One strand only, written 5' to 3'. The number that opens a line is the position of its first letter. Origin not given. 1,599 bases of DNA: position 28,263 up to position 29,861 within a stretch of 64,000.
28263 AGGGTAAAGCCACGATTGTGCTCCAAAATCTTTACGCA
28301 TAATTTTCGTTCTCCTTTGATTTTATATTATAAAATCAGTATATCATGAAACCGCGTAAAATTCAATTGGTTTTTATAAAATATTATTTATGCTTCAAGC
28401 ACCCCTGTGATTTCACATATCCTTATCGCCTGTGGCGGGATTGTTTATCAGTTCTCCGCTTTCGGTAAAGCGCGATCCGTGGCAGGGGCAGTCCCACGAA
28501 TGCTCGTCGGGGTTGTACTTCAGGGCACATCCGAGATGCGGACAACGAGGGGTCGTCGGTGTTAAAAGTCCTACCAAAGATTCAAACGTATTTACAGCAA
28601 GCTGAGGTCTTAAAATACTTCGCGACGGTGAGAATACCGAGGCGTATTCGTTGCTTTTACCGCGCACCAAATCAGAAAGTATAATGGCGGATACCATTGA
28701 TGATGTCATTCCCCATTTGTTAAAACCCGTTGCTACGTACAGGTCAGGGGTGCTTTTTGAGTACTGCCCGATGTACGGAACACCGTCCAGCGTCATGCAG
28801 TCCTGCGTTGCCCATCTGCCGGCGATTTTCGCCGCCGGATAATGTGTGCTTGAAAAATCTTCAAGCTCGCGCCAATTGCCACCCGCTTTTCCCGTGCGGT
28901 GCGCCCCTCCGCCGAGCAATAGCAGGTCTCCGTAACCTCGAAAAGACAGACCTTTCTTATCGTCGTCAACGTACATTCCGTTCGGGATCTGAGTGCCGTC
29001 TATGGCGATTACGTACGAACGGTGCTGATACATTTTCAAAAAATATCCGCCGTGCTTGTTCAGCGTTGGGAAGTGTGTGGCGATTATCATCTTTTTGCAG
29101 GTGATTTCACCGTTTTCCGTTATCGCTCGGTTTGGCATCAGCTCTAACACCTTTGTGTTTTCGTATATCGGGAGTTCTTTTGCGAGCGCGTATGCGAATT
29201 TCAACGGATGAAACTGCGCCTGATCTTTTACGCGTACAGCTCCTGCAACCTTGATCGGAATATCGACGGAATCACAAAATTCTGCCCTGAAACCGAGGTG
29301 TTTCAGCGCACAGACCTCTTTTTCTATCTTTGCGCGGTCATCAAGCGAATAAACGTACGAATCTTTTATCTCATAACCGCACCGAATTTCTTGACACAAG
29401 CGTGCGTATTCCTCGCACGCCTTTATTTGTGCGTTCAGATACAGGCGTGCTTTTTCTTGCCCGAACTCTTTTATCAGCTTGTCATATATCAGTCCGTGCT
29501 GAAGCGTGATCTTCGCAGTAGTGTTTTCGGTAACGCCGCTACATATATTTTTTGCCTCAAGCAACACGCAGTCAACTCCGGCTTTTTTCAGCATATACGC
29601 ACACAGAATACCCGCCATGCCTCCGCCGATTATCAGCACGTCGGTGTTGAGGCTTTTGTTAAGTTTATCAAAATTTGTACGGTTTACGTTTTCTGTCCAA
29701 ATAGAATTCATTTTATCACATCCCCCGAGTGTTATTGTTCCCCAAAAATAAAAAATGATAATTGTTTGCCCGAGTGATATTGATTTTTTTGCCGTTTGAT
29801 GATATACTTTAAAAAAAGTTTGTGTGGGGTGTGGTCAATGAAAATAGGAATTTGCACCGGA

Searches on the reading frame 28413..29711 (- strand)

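Call 77: search_protein_families(library=pfam, proteins=[window:28413-29711:-], max_evalue=0.00001)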
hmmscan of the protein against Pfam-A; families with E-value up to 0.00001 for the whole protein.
window:28413-29711:- (432 aa): 7 families
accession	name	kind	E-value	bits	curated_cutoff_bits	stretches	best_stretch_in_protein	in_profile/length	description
PF01266.30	DAO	-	5.2e-37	128.6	27.9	1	24-348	1-353/353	FAD dependent oxidoreductase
PF13450.12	NAD_binding_8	-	9.1e-08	32.7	21.9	1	27-65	1-39/68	NAD(P)-binding Rossmann-like domain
PF00355.32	Rieske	-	1.1e-07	32.1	20.3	1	387-428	40-82/88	Rieske [2Fe-2S] domain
PF01494.25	FAD_binding_3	-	1.3e-06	28.3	22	1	23-55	2-34/349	FAD binding domain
PF00890.30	FAD_binding_2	-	4.9e-06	26.4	20.4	1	24-56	1-33/414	FAD binding domain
PF13738.12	Pyr_redox_3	-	6.2e-06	26.1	30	0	26-58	1-34/305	Pyridine nucleotide-disulphide oxidoreductase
PF01946.23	Thi4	-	8.8e-06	25.6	26.2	0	8-55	3-51/235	Thi4 family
